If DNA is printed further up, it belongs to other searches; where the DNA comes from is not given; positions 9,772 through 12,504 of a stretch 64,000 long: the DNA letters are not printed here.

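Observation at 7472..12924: Zur-linked zinc-uptake operon with non-canonical cargo and no ATPase gene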

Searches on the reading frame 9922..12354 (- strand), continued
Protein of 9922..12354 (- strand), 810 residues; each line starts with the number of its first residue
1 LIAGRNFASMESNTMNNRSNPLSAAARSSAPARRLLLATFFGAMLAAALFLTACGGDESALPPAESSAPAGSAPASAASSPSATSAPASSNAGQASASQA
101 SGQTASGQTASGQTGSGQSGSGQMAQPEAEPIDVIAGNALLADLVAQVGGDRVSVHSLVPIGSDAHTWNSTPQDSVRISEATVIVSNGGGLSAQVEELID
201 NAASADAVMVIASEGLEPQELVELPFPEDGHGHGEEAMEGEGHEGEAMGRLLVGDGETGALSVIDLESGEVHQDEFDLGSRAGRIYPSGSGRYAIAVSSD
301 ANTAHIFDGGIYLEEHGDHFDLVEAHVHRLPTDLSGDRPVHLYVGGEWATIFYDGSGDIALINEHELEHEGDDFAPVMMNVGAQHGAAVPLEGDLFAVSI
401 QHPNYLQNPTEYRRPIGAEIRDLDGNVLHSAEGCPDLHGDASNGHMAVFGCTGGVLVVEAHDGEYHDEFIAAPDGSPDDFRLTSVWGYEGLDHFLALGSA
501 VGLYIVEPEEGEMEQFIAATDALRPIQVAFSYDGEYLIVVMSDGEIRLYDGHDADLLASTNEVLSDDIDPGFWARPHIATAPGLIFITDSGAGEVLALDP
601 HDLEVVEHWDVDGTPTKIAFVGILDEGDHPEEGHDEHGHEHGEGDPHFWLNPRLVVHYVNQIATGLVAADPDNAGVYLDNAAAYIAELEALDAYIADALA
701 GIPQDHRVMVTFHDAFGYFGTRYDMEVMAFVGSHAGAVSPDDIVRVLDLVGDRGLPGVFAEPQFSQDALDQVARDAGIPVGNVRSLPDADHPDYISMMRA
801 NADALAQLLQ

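Call 14: find_encoding_contigs(protein=P0013, flank=10000, max_places=2)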
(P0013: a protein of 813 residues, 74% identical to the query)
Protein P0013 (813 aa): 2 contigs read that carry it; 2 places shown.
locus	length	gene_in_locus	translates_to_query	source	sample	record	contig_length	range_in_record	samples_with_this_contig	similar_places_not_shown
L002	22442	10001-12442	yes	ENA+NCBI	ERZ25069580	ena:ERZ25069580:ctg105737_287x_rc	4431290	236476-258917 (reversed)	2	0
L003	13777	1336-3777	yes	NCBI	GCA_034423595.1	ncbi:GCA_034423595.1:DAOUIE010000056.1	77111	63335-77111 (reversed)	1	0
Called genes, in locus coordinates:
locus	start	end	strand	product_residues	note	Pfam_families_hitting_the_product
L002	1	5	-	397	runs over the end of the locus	PF00070:Pyr_redox (faint), PF00890:FAD_binding_2, PF01134:GIDA (faint), PF01266:DAO, PF01494:FAD_binding_3 (faint), PF01946:Thi4 (weak), PF07992:Pyr_redox_2 (weak), PF13450:NAD_binding_8 (weak)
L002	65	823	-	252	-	PF00561:Abhydrolase_1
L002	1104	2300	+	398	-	PF07995:GSDH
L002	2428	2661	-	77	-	PF07311:Dodecin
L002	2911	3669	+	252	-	PF00561:Abhydrolase_1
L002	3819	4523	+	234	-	PF02811:PHP, PF13263:PHP_C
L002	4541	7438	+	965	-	PF00929:RNase_T, PF00270:DEAD (weak), PF04851:ResIII (faint), PF13307:Helicase_C_2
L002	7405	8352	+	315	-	PF07934:OGG_N, PF00730:HhH-GPD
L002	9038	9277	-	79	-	PF09723:Zn_ribbon_8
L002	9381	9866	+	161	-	PF01475:FUR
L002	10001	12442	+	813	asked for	PF01297:ZnuA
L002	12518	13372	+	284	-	PF00950:ABC-3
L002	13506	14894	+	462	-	PF02463:SMC_N (faint), PF13175:AAA_15, PF13476:AAA_23 (weak), PF13304:AAA_21 (weak), PF13175:AAA_15, PF13304:AAA_21, PF12476:DUF3696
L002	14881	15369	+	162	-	-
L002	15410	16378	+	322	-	PF11376:DUF3179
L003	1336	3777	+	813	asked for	PF01297:ZnuA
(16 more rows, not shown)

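Call 15: find_related_loci(query=window:9922-12327:-, collection=genome_contigs, flank=10000)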
Query window:9922-12327:- (801 aa) in genome_contigs; peptide patterns used: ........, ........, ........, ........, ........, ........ (x = any residue, [..] = any of these).
484 stretches matched a pattern; 104 encode a relative of the query (tblastn E <= 1e-3); the best 80 are kept; 78 distinct loci.
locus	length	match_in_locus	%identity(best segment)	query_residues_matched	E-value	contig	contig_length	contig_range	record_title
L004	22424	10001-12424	75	2-801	0e+0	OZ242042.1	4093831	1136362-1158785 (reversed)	MAG: Dehalococcoidia bacterium isolate f9cecd87-683c-406e-b8e3-528e430a091d genome assembly, chromosome: 1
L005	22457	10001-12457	75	1-801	0e+0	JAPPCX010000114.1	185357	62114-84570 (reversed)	MAG: Chloroflexota bacterium isolate IRC4_bin_11 NODE_77_length_185357_cov_10.9643, whole genome shotgun sequence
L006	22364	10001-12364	72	5-801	0e+0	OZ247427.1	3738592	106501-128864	MAG: Dehalococcoidia bacterium isolate b7f8797e-9f69-4263-9aa4-ebb5cb8f718b genome assembly, chromosome: 1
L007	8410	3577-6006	72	2-801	0e+0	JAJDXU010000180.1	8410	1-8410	MAG: Dehalococcoidia bacterium isolate jk18x27bins.51 k141_102732, whole genome shotgun sequence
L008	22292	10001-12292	70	12-801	0e+0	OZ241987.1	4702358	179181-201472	MAG: Dehalococcoidia bacterium isolate afbfe9c5-f9ba-4a69-93a8-a54741e06a32 genome assembly, chromosome: 1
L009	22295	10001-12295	72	29-799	0e+0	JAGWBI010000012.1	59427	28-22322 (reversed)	MAG: Dehalococcoidia bacterium isolate 277c_29 scaffold_599, whole genome shotgun sequence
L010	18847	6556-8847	70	12-801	0e+0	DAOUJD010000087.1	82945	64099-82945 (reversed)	MAG TPA_asm: Dehalococcoidia bacterium isolate S32_242 k113_2750271, whole genome shotgun sequence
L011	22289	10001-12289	69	4-801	0e+0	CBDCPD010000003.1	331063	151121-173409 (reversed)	MAG: Dehalococcoidia bacterium isolate 65858962-d3d5-450c-8d97-e4733050bb2d genome assembly, contig: contig_3, whole gen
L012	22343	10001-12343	68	1-801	0e+0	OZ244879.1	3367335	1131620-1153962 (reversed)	MAG: Dehalococcoidia bacterium isolate 129e805c-15e7-4e04-be47-5b5205565f01 genome assembly, chromosome: 1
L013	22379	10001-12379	70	6-801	0e+0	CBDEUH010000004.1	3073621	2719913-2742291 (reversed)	MAG: Dehalococcoidia bacterium isolate bfea76a8-140f-4873-bc2f-160740800df5 genome assembly, contig: contig_4, whole gen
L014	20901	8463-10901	68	1-801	0e+0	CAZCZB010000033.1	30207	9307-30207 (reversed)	MAG TPA_asm: uncultured Dehalococcoidia bacterium isolate SRP109090_co1_5 genome assembly, contig: NODE_1994_length_3020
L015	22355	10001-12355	69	5-789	0e+0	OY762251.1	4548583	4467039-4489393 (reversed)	MAG: Dehalococcoidia bacterium isolate d71b8fac-47d3-446e-896e-fb0c20447f33 genome assembly, chromosome: 1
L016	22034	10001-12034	76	123-801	0e+0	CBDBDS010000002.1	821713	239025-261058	MAG: Dehalococcoidia bacterium isolate f8bda5a5-7022-4204-9cdc-196a94cbeb23 genome assembly, contig: contig_2, whole gen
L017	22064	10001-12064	75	111-801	0e+0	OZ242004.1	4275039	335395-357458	MAG: Dehalococcoidia bacterium isolate 6092164f-d889-4bea-886a-f75bca8a53ef genome assembly, chromosome: 1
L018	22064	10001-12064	75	119-801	0e+0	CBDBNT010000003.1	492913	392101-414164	MAG: Dehalococcoidia bacterium isolate 566077ff-fea0-4476-9990-131f9c0e49bb genome assembly, contig: contig_3, whole gen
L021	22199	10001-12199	70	45-801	0e+0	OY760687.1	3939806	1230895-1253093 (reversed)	MAG: Dehalococcoidia bacterium isolate f61cd74f-1a2a-4ce7-9ca1-272438b93162 genome assembly, chromosome: 1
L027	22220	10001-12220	70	45-801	0e+0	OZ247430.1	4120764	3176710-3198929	MAG: Dehalococcoidia bacterium isolate 339727ca-cd9b-4604-b777-057588a3f35a genome assembly, chromosome: 1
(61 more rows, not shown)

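Call 16: find_encoding_contigs(protein=P0001, flank=10000, max_places=2)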
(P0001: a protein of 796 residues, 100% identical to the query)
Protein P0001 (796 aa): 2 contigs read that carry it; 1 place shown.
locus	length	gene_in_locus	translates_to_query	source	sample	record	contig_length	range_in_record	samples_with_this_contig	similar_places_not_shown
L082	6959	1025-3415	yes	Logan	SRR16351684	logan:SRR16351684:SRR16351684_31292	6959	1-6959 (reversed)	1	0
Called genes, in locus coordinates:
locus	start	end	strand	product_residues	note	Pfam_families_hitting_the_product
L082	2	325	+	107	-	?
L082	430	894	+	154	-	PF01475:FUR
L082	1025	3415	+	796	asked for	PF01297:ZnuA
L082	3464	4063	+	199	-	PF00080:Sod_Cu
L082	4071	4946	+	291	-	PF00950:ABC-3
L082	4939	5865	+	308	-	PF11376:DUF3179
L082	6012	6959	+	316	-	?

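Call 63: find_encoding_contigs(protein=P0077, flank=10000, max_places=1)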
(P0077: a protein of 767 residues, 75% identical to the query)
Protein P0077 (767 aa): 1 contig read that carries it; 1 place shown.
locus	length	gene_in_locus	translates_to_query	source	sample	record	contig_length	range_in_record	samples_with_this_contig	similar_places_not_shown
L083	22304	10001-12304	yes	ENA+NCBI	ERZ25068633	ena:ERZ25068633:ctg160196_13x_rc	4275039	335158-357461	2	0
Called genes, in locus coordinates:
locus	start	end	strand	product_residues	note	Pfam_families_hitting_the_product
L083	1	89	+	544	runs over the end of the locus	PF01642:MM_CoA_mutase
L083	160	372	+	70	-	-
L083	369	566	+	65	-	-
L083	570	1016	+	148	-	PF02310:B12-binding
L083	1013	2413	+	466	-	PF00501:AMP-binding, PF14535:AMP-binding_C_2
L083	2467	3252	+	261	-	PF00753:Lactamase_B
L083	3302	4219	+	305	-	-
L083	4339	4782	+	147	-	-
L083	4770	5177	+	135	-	-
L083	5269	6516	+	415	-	PF02515:CoA_transf_3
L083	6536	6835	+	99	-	-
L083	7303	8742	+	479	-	PF13424:TPR_12 (faint), PF07719:TPR_2 (faint), PF13432:TPR_16 (faint), PF13428:TPR_14 (faint)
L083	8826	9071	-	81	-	PF09723:Zn_ribbon_8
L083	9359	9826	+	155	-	PF01475:FUR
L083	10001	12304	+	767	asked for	PF01297:ZnuA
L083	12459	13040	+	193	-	PF00080:Sod_Cu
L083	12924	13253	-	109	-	-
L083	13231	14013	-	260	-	PF00106:adh_short, PF13561:adh_short_C2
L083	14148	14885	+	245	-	PF05685:Uma2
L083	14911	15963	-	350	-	PF10282:Lactonase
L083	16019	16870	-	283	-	PF00296:Bac_luciferase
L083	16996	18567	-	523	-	PF00916:Sulfate_transp, PF01740:STAS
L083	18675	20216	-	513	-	PF00732:GMC_oxred_N, PF00890:FAD_binding_2 (faint), PF01266:DAO (faint), PF05199:GMC_oxred_C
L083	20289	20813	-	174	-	PF00857:Isochorismatase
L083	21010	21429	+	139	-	-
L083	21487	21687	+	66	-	-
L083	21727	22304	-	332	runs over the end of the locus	PF13449:Phytase-like (faint), PF08450:SGL (faint), PF02393:US22 (faint), PF17170:DUF5128 (faint), PF06739:SBBP (faint), PF25021:TEN_NHL (faint), PF09000:Cytotoxic (faint), PF01436:NHL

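Call 64: find_encoding_contigs(protein=P0112, flank=10000, max_places=1)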
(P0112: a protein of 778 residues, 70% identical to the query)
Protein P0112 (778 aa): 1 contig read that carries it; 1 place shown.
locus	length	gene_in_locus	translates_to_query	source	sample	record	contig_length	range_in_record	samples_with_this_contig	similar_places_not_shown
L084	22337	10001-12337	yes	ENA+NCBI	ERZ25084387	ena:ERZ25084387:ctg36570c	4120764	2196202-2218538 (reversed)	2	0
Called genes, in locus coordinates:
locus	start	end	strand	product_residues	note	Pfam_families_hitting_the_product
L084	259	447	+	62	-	-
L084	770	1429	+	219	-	PF01613:Flavin_Reduct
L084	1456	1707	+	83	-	PF00462:Glutaredoxin, PF13417:GST_N_3 (weak)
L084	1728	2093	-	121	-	PF00903:Glyoxalase, PF12681:Glyoxalase_2 (faint), PF18029:Glyoxalase_6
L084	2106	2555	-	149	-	PF01475:FUR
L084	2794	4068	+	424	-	PF00108:Thiolase_N, PF00109:ketoacyl-synt (weak), PF02803:Thiolase_C, PF22691:Thiolase_C_1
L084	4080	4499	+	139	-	PF01796:OB_ChsH2_C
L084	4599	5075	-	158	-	-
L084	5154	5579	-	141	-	PF00903:Glyoxalase, PF13669:Glyoxalase_4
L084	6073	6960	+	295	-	PF00106:adh_short, PF08659:KR, PF13561:adh_short_C2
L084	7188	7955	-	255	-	PF03372:Exo_endo_phos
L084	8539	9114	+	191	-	-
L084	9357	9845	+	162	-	PF01475:FUR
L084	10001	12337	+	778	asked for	PF01297:ZnuA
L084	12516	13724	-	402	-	PF02515:CoA_transf_3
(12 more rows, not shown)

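Call 65: predict_structure(alignment_id=A2)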
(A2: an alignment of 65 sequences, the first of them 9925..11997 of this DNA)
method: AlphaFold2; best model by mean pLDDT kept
length: 691 residues; sequences in the alignment: 65
mean_pLDDT: 83.6   pTM: 0.58
mean pLDDT of the five models: 83.6, 83.1, 82.1, 80.2, 79.5
residues with pLDDT >= 90: 363; 70-90: 205; 50-70: 72; < 50: 51
segments of 3 or more residues with pLDDT < 50: 1-8, 109-126, 507-525
pLDDT, mean of each block of 10 residues (from residue 1): 45 93 96 94 76 87 90 80 91 81 54 32 48 93 94 95 90 91 93 64 81 88 89 91 91 89 87 92 86 87 94 89 93 95 92 90 92 92 94 94 91 94 96 95 90 89 93 94 94 93 63 33 56 92 97 96 97 95 83 72 79 54 66 68 65 70 82 93 89 82
secondary structure, 60 per line:
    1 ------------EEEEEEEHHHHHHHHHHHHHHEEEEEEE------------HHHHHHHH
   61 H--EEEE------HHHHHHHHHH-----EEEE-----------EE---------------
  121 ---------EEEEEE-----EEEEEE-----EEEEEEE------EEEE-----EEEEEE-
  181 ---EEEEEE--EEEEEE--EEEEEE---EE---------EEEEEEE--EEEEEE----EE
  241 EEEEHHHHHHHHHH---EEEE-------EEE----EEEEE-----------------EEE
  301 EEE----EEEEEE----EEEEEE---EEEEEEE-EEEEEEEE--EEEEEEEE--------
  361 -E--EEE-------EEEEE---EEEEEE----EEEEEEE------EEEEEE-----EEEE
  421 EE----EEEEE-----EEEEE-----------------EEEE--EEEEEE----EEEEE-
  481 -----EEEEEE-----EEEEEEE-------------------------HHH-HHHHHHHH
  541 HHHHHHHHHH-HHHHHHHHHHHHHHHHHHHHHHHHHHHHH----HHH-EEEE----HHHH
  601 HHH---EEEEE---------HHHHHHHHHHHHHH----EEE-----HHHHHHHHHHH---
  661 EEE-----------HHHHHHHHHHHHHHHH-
elements in order (helices of 4 or more, strands of 3 or more residues): E13-19 H20-33 E34-40 H53-61 E64-67 H74-83 E89-92 E130-135 E141-146 E152-158 E165-168 E174-179 E184-189 E192-197 E200-205 E220-226 E229-234 E239-244 H245-254 E258-261 E269-271 E276-280 E298-303 E308-313 E318-323 E327-333 E335-342 E345-352 E365-367 E375-379 E383-388 E393-399 E406-411 E417-422 E427-431 E437-441 E459-462 E465-470 E475-479 E486-491 E497-503 H533-550 H552-580 E589-592 H597-603 E607-611 H621-634 E639-641 H647-657 E661-663 H675-690

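Call 67: fold_search(model_id=the predicted structure, library=pdb)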
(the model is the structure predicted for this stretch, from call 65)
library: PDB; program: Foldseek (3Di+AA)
matches with E <= 10: 1948; with E <= 0.001: 1540
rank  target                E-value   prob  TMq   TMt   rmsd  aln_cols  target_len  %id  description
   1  6cmk_A                1.2e-29  1.00  0.47  0.82   3.5       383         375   23  Crystal structure of Citrobacter koseri AztD (released 2019-03-13)
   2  6n01_B                1.3e-28  1.00  0.46  0.83   3.3       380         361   22  Structure of apo AztD from Citrobacter koseri (released 2019-09-18)
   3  6n01_A                2.1e-28  1.00  0.46  0.84   3.2       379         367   23  Structure of apo AztD from Citrobacter koseri (released 2019-09-18)
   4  6cmk_B                5.8e-28  1.00  0.47  0.83   3.4       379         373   23  Crystal structure of Citrobacter koseri AztD (released 2019-03-13)
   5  6n01_C                1.6e-27  1.00  0.46  0.84   3.3       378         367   22  Structure of apo AztD from Citrobacter koseri (released 2019-09-18)
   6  6ck1_A                2.2e-27  1.00  0.47  0.84   3.1       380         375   26  Crystal structure of Paracoccus denitrificans AztD (released 2019-03-06)
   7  6ck1_C                9.9e-27  1.00  0.47  0.86   2.9       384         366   25  Crystal structure of Paracoccus denitrificans AztD (released 2019-03-06)
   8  6ck1_D                1.1e-26  1.00  0.47  0.84   3.2       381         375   26  Crystal structure of Paracoccus denitrificans AztD (released 2019-03-06)
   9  6ck1_B                1.3e-26  1.00  0.48  0.85   2.9       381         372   26  Crystal structure of Paracoccus denitrificans AztD (released 2019-03-06)
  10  5w57_A                5.9e-14  1.00  0.35  0.81   7.7       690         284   15  Structure of Holo AztC (released 2017-09-20)
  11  7me2_B                1.0e-12  1.00  0.22  0.54   2.7       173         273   28  YfeA oligomer crystal 2, form 2 (released 2021-08-25)
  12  7me1_A                1.2e-12  1.00  0.22  0.54   2.7       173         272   28  YfeA oligomer crystal 1, form 1 (released 2021-08-25)
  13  7me1_B                1.8e-12  1.00  0.22  0.54   2.6       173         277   28  YfeA oligomer crystal 1, form 1 (released 2021-08-25)
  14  5hx7                  2.3e-12  1.00  0.23  0.54   3.7       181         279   27  Metal ABC transporter from Listeria monocytogenes (released 2016-02-17)
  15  6xpn_A                2.8e-12  1.00  0.22  0.56   2.5       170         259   35  Z-loop Deletion Mutant of AztC from Paracoccus denitrificans (released 2020-08-26)
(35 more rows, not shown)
